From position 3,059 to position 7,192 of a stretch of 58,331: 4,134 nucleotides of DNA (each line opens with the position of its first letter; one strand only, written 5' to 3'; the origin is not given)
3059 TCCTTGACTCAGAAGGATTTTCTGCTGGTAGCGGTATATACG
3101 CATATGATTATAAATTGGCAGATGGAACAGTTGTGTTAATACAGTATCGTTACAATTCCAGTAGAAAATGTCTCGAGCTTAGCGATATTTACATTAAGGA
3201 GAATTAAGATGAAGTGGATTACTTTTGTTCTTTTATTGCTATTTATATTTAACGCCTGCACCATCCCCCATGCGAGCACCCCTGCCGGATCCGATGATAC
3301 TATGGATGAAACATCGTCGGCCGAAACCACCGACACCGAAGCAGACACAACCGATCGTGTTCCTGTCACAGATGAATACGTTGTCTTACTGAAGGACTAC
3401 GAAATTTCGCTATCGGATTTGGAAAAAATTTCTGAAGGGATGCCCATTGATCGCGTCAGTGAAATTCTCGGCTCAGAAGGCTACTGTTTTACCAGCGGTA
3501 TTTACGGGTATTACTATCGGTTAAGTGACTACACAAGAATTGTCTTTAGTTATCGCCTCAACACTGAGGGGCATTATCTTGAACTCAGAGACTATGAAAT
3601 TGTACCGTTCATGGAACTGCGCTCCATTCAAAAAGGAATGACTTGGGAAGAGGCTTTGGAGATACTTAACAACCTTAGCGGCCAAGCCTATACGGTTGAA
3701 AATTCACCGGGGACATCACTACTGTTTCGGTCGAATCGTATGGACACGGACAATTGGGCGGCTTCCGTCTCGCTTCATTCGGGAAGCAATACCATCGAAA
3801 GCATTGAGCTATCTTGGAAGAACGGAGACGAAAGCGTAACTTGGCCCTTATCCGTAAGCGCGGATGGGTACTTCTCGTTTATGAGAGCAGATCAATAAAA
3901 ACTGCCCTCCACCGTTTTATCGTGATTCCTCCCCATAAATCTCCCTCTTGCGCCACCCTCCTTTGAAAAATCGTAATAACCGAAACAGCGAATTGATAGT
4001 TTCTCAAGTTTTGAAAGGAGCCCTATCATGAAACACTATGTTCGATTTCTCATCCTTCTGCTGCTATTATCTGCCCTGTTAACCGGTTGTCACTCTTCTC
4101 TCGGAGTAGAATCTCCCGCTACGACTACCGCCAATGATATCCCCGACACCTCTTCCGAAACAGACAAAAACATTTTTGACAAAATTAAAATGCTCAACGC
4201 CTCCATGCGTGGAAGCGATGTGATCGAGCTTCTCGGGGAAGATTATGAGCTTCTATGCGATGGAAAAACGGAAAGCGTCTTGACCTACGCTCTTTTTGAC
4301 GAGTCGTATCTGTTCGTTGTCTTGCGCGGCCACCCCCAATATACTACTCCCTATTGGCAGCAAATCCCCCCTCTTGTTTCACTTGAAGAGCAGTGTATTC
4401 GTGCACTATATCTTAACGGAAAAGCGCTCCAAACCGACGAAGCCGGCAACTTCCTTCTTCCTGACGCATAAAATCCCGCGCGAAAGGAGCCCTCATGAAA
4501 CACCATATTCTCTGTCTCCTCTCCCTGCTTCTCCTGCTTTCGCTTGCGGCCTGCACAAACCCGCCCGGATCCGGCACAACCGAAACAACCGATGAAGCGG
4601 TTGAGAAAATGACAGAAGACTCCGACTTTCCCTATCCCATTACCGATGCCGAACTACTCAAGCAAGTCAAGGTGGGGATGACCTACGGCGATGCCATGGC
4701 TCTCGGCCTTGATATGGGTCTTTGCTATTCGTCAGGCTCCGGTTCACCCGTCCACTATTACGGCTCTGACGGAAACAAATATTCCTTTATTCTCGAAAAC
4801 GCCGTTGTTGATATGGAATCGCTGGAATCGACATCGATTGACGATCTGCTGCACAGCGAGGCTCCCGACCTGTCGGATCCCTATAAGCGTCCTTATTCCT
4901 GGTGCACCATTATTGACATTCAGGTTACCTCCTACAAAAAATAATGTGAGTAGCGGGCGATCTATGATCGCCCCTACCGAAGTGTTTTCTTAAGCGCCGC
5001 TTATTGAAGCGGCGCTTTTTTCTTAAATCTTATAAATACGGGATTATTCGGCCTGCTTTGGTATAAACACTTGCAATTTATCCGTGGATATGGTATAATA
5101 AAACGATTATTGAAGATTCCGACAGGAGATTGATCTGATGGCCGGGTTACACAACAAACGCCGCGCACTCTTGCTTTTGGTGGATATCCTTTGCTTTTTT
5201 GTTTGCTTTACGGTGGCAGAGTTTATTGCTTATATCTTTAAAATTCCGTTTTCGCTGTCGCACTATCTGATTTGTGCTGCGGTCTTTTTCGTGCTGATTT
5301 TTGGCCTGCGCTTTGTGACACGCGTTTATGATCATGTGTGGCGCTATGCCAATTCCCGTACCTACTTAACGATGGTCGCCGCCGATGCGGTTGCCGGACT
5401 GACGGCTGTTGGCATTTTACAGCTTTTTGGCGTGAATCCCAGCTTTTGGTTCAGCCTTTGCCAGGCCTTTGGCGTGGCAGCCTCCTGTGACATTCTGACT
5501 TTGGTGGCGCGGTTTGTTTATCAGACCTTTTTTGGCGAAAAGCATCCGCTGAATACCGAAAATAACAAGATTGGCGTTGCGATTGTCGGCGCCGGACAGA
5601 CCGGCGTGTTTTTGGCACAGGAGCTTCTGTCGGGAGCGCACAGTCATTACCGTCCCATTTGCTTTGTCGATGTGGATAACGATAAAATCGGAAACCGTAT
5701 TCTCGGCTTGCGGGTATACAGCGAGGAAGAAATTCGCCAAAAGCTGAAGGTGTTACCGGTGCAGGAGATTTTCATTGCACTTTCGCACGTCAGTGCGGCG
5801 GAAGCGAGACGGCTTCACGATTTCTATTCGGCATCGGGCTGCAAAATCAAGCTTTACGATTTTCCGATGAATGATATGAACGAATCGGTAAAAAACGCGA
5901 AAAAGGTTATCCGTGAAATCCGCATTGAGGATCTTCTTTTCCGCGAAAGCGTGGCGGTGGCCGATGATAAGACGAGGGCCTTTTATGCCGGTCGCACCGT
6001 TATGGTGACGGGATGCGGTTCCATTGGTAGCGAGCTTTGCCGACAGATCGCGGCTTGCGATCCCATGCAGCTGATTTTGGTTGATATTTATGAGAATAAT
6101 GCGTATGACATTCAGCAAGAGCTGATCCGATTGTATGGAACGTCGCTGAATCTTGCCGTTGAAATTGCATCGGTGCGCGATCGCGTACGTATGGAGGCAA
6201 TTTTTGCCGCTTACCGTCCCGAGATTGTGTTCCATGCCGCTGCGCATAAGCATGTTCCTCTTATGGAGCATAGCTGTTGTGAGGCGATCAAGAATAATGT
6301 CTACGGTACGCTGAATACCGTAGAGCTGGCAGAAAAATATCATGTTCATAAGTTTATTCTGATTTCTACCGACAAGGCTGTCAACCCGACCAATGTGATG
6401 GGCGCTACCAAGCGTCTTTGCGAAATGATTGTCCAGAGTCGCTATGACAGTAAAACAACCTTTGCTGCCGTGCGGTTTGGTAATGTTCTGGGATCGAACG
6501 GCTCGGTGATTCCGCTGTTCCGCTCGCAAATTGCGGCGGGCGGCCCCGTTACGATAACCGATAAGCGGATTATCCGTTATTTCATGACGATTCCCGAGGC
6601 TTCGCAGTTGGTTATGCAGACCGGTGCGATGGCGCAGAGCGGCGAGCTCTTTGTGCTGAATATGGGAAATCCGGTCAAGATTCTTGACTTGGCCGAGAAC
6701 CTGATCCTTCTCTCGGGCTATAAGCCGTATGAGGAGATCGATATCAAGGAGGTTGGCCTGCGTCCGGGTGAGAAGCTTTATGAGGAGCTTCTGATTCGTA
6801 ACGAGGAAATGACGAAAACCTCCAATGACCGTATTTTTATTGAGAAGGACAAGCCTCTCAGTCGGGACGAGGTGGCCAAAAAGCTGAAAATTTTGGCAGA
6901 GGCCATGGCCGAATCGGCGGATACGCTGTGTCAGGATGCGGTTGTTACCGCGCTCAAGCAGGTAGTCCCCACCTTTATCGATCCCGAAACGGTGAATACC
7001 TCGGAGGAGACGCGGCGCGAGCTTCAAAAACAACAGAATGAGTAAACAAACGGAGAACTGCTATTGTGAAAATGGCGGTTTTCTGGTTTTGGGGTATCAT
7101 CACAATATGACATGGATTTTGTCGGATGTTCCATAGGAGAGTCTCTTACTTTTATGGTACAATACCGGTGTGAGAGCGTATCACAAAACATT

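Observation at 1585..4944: Secreted lectin + Cys/His-peptidase-like protein followed by three lipoproteins built from its own C-terminal module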

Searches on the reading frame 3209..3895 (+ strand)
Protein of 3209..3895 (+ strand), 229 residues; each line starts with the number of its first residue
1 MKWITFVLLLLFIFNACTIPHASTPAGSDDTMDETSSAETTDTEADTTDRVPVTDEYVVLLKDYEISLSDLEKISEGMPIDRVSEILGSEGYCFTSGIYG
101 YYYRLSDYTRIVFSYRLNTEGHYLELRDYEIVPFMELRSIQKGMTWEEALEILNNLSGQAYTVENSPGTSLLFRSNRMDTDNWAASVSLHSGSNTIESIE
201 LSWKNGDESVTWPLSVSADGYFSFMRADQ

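Call 3: search_protein_families(library=pfam, proteins=[window:3209-3895:+], max_evalue=1)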
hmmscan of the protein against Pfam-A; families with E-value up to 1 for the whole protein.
window:3209-3895:+ (229 aa): 1 family
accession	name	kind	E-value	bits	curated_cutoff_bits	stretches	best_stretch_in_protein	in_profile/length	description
PF04355.18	BamE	-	0.2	11.9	23.2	0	68-89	6-27/71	Outer membrane protein assembly factor BamE domain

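Call 4: search_protein_families(library=ncbifam, proteins=[window:3209-3895:+], max_evalue=1)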
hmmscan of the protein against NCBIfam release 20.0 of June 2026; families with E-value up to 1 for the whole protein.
window:3209-3895:+ (229 aa): 1 family
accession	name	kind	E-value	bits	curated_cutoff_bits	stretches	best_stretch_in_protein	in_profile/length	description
NF006175.0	PRK08311.2-3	subfamily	0.0044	16.5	244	1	30-75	114-158/244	RNA polymerase sigma factor SigI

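Call 13: find_homologous_proteins(query=window:3209-3895:+, max_evalue=0.001)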
Query window:3209-3895:+ (229 aa): 1 proteins with E <= 0.001 among 213 candidates.
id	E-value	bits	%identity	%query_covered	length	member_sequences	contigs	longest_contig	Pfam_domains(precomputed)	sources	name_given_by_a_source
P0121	3.3e-130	450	94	97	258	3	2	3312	-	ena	-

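Call 44: search_protein_families(library=pfam, alignment_id=A2, max_evalue=0.1)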
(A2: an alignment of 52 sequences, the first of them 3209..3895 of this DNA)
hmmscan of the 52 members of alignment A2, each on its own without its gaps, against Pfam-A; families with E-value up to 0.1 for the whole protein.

A. member 1, window:3209-3895:+ (229 aa): 0 families

B. families by the number of members that match (of 52 scanned): 26 families (the first 25 are shown)
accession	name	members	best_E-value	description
PF04355.18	BamE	19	7.8e-07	Outer membrane protein assembly factor BamE domain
PF12978.13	DUF3862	6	0.0016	Domain of Unknown Function with PDB structure (DUF3862)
PF24880.1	DUF7738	3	0.00038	Domain of unknown function (DUF7738)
PF11399.14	DUF3192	3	0.015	Protein of unknown function (DUF3192)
PF14172.12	DUF4309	3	0.015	Domain of unknown function (DUF4309)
PF14481.13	Fimbrial_PilY2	1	0.0017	Type 4 fimbrial biogenesis protein PilY2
PF07895.16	DUF1673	1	0.0017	Protein of unknown function (DUF1673)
PF18440.7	GlcNAc-1_reg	1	0.011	Putative GlcNAc-1 phosphotransferase regulatory domain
PF00895.25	ATP-synt_8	1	0.015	ATP synthase protein 8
PF02706.20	Wzz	1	0.02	Chain length determinant protein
PF13627.12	LptM_cons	1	0.022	LPS-assembly lipoprotein LptM, conserved region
PF17359.7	DUF5385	1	0.025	Family of unknown function (DUF5385)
PF06594.17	HCBP_related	1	0.029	Haemolysin-type calcium binding protein related domain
PF14504.11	CAP_assoc_N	1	0.031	CAP-associated N-terminal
PF13295.11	DUF4077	1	0.034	Domain of unknown function (DUF4077)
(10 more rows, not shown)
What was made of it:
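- On BamE/SmpA_OmlA-like superfamily (the module): At family level, 19 of 52 neighbour lipoproteins hit PF04355 (best E 7.8e-7), and some hit DUF3862, DUF4309 or DUF3192 (call 44).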

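Call 56: find_homologous_proteins(query=A3, max_evalue=0.001)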
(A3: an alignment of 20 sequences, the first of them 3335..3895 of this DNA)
Query A3 (20 sequences) (187 aa, profile of the alignment): 7 proteins with E <= 0.001 among 7979 candidates.
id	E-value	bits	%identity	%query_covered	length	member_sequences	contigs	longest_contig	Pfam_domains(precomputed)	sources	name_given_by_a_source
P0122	9.2e-27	112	36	12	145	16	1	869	PF04355.19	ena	-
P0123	1.3e-26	112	32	12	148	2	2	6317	PF04355.19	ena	-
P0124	9.9e-26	109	32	12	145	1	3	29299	PF04355.19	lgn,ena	-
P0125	1.9e-25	108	32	12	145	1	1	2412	PF04355.19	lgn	-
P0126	1.2e-23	102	25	43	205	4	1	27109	-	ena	-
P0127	5.1e-23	100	-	-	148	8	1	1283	-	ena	-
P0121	3.4e-12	65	98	100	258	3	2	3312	-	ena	-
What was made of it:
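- Tried and rejected: B229 homologue searches (calls 13, 56): only 1 and 7 database hits, because the module is short and evolves fast.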

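Call 69: predict_structure(alignment_id=A4)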
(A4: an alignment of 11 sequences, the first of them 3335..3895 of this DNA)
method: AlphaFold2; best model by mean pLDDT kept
length: 187 residues; sequences in the alignment: 11
mean_pLDDT: 50.4   pTM: 0.36
mean pLDDT of the five models: 50.4, 50.0, 45.4, 43.9, 42.7
residues with pLDDT >= 90: 0; 70-90: 11; 50-70: 86; < 50: 90
segments of 3 or more residues with pLDDT < 50: 1-21, 51-55, 79-93, 116-143, 168-174, 178-187
pLDDT, mean of each block of 10 residues (from residue 1): 32 27 64 70 66 50 57 53 44 53 64 49 42 38 50 57 50 49 40
secondary structure, 60 per line:
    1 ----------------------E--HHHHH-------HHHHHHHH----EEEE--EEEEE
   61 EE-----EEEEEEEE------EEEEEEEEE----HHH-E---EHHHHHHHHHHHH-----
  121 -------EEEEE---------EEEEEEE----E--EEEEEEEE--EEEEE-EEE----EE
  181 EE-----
elements in order: H26-30 H38-45 E50-53 E56-62 E68-75 E82-90 H104-115 E128-132 E142-148 E156-163 E166-170 E172-174 E179-182
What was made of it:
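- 3209..3898 (+): B229, the predicted cognate immunity protein. It has a signal peptide with an atypical lipobox (FNAC). Module 1 is at 3392-3604 and a degenerate second unit at 3605-3895. Its start lies 2 nt after the toxin gene's stop. The AF2 model is low confidence (pLDDT 50, call 69).
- Tried and rejected: The resulting AF2 model was poor (pLDDT 50, call 69).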

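Call 73: fold_search(model_id=the predicted structure, library=pdb)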
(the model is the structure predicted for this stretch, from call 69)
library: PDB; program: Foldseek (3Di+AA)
matches with E <= 10: 441; with E <= 0.001: 1
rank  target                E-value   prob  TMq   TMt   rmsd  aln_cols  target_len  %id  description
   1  9vnj_B                7.3e-04  1.00  0.33  0.62   5.7        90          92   14  Crystal structure of the transmembrane domain of trimeric autotransporter adhesin AtaA in complex with the N-terminal  (released 2025-10-08)
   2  3gmw_B                1.5e-02  0.89  0.27  0.32  15.5       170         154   18  Crystal Structure of Beta-Lactamse Inhibitory Protein-I (BLIP-I) in Complex with TEM-1 Beta-Lactamase (released 2009-03-31)
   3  3e2k_C                1.8e-02  0.60  0.22  0.24  11.8       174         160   17  Crystal Structure of the KPC-2 Beta-lactamase/Beta-lactamase inhibitor protein (BLIP) (released 2009-08-04)
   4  9q0a_B                2.1e-02  0.57  0.22  0.24  15.2       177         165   14  CTX-M-14 WT in complex with BLIP E73W (released 2025-11-05)
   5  1jtg_B                2.3e-02  0.75  0.25  0.28  15.3       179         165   13  CRYSTAL STRUCTURE OF TEM-1 BETA-LACTAMASE / BETA-LACTAMASE INHIBITOR PROTEIN COMPLEX (released 2001-10-17)
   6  1s0w_C                2.3e-02  0.75  0.26  0.28  15.3       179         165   13  1b Lactamse/ b Lactamase Inhibitor (released 2004-02-10)
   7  3c4o_B                2.3e-02  0.72  0.25  0.27  15.1       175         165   13  Crystal Structure of the SHV-1 Beta-lactamase/Beta-lactamase inhibitor protein (BLIP) E73M/S130K/S146M complex (released 2008-05-27)
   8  1xxm_C                2.3e-02  0.69  0.24  0.27  15.3       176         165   14  The modular architecture of protein-protein binding site (released 2005-01-18)
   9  3e2k_D                2.8e-02  0.72  0.24  0.27  14.4       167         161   12  Crystal Structure of the KPC-2 Beta-lactamase/Beta-lactamase inhibitor protein (BLIP) (released 2009-08-04)
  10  3e2l_D                3.7e-02  0.66  0.25  0.29  15.1       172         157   12  Crystal Structure of the KPC-2 Beta-lactamase/Beta-lactamase inhibitor protein (BLIP) (released 2009-08-04)
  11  3c7u_B                4.1e-02  0.38  0.21  0.23  15.8       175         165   14  Structural Insight into the Kinetics and Cp of interactions between TEM-1-Lactamase and BLIP (released 2008-10-07)
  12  2g2w_B                4.4e-02  0.63  0.25  0.28  14.5       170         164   12  Crystal Structure of the SHV D104K Beta-lactamase/Beta-lactamase inhibitor protein (BLIP) complex (released 2006-07-04)
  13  3c7v_B                4.4e-02  0.54  0.24  0.26  15.2       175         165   14  Structural Insight into the Kinetics and Delta-Cp of interactions between TEM-1 Beta-Lactamase and BLIP (released 2008-10-07)
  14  3c4p_B                6.8e-02  0.38  0.22  0.24  15.3       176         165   15  Crystal Structure of the SHV-1 Beta-lactamase/Beta-lactamase inhibitor protein (BLIP) E73M complex (released 2008-05-27)
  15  9m7x_A                1.2e-01  0.12  0.18  0.08  15.5       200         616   10  Cryo-EM structure of bacteriophage NF5 C1 RBP (released 2025-12-17)
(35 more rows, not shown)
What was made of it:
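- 3209..3898 (+): Foldseek finds BLIP and BamE (call 73).
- On BamE/SmpA_OmlA-like superfamily (the module): The B229 model hits 9vnj_B (E 7e-4), BamE (probability 0.9-0.97) and BLIP (call 73).
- Closest known: BLIP. Same: The B229 model aligns with BLIP over ~175 columns (call 73).
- It is BamE/BLIP-like (calls 44, 73).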

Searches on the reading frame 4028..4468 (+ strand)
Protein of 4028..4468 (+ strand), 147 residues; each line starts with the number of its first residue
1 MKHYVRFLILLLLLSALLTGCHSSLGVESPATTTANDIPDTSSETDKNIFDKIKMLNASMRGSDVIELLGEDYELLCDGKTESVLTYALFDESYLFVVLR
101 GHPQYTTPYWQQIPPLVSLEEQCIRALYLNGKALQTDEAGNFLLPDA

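Call 3: search_protein_families(library=pfam, proteins=[window:4028-4468:+], max_evalue=1)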
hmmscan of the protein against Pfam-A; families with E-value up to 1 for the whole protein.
window:4028-4468:+ (147 aa): 1 family
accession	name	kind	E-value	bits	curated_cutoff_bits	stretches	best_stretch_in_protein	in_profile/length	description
PF08054.16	Leu_leader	-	0.14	12.2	25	1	1-13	1-13/28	Leucine operon leader peptide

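Call 4: search_protein_families(library=ncbifam, proteins=[window:4028-4468:+], max_evalue=1)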
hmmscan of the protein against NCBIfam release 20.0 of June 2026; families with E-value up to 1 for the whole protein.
window:4028-4468:+ (147 aa): 4 families
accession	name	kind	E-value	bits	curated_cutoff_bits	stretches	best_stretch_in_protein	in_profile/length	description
NF007319.0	PRK09810.1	equivalog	0.0021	18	86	1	6-26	4-24/41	lipoprotein antitoxin entericidin A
NF047847.2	SS_mature_LptM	equivalog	0.042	13.9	27.7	1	1-21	1-20/31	LPS translocon maturation chaperone LptM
NF007397.0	PRK09925.1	equivalog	0.12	12.1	59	1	1-16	1-16/28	leu operon leader peptide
TIGR04359.1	TrbK_RP4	equivalog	0.13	12.2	23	1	8-36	3-28/67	entry exclusion lipoprotein TrbK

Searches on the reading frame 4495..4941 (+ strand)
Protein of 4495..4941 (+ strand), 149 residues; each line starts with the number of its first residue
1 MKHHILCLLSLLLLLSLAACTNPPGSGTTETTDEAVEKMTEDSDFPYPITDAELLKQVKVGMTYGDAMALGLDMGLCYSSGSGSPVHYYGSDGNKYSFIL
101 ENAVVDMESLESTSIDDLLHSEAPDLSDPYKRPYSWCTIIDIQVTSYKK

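Call 3: search_protein_families(library=pfam, proteins=[window:4495-4941:+], max_evalue=1)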
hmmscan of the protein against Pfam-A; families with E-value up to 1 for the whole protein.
window:4495-4941:+ (149 aa): 2 families
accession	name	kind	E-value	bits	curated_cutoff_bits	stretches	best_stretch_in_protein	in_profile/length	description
PF00879.23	Defensin_propep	-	0.11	13.3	23.6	1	5-46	3-43/51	Defensin propeptide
PF23379.1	DUF7096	-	0.2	11.9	27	1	1-80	1-77/208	Domain of unknown function (DUF7096)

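Call 4: search_protein_families(library=ncbifam, proteins=[window:4495-4941:+], max_evalue=1)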
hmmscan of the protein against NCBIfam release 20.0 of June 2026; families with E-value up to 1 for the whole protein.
window:4495-4941:+ (149 aa): 2 families
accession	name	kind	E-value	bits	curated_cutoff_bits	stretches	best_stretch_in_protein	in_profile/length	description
NF052321.1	LP_Lmo2079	subfamily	0.065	12.5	150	1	1-43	1-46/354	Lmo2079 family surface lipoprotein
NF050142.1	PG1828_fam_lipo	equivalog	0.12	13.1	50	1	1-41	1-42/59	PG1828 family lipoprotein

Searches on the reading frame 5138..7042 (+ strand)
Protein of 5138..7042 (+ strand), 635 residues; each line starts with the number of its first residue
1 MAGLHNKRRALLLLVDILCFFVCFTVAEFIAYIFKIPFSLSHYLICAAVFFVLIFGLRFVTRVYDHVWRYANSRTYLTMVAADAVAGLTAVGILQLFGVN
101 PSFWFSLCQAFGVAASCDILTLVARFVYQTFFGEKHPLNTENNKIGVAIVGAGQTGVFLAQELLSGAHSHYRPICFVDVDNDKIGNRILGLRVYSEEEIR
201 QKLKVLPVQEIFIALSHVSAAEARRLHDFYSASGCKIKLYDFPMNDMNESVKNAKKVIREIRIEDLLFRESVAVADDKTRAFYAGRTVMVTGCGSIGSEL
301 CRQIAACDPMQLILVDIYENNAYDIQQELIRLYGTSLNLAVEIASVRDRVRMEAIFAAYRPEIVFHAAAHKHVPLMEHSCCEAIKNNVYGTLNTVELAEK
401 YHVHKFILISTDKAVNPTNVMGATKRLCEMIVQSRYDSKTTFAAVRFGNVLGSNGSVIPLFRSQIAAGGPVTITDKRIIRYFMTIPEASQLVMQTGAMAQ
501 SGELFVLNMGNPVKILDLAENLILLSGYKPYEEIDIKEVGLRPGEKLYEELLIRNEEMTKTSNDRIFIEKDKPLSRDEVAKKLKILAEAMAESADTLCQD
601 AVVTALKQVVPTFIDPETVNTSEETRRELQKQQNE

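Call 82: search_protein_families(library=pfam, proteins=[window:5138-7042:+], max_evalue=0.00001)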
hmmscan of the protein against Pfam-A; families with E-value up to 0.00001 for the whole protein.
window:5138-7042:+ (635 aa): 4 families
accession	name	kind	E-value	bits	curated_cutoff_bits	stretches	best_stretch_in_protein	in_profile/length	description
PF02719.21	Polysacc_synt_2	-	4.2e-115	384.4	20.2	1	288-569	1-291/293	Polysaccharide biosynthesis protein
PF01370.27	Epimerase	-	8.1e-16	58.6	20.9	1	288-475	1-203/240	NAD dependent epimerase/dehydratase family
PF16363.11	GDP_Man_Dehyd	-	7.7e-11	42.4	27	1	290-413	2-131/332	GDP-mannose 4,6 dehydratase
PF04321.23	RmlD_sub_bind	-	6.3e-09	35.8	27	1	333-456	33-157/287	RmlD substrate binding domain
